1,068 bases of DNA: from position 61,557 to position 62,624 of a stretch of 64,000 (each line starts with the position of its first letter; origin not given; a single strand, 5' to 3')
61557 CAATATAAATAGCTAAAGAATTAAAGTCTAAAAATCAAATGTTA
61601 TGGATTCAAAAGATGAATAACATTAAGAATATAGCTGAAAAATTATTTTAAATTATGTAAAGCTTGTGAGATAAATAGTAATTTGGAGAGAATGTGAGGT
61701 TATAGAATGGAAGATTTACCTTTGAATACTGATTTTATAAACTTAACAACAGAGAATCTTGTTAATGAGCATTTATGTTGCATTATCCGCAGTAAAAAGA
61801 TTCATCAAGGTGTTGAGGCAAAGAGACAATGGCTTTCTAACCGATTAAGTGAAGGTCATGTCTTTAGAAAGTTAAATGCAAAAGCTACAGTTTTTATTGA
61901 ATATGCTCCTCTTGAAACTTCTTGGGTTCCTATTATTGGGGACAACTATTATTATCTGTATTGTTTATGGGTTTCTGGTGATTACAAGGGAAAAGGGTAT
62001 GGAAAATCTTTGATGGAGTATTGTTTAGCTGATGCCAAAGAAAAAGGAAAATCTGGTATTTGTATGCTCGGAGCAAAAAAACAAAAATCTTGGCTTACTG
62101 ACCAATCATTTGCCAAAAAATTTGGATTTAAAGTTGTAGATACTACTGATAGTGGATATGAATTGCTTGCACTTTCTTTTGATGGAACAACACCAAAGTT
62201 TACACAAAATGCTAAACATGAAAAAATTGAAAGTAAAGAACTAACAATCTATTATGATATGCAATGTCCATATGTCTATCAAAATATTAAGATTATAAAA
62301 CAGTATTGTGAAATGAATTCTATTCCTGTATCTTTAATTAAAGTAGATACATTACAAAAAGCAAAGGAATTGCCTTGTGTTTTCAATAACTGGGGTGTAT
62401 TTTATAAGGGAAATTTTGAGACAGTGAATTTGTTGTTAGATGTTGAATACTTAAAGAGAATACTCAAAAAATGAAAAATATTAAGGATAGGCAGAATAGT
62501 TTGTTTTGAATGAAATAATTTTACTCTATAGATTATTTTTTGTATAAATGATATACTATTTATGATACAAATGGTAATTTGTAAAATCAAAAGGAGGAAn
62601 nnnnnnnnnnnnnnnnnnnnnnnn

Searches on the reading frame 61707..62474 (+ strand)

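Call 64: search_protein_families(library=pfam, proteins=[window:61707-62474:+], max_evalue=0.001)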
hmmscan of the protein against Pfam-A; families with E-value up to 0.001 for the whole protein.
window:61707-62474:+ (255 aa): 5 families
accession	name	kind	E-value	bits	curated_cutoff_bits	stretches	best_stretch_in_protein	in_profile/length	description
PF14268.11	YoaP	-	2.7e-15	56.1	25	1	207-244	1-38/44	YoaP-like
PF00583.31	Acetyltransf_1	-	1.3e-08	35.6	20.7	1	50-141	34-116/116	Acetyltransferase (GNAT) family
PF13508.13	Acetyltransf_7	-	5.2e-08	33.6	27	1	78-143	24-84/84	Acetyltransferase (GNAT) domain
PF14542.12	Acetyltransf_CG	-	0.00022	21.7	30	0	78-115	21-58/80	GCN5-related N-acetyl-transferase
PF13673.13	Acetyltransf_10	-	0.00024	21.5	23.6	1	81-145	51-111/128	Acetyltransferase (GNAT) domain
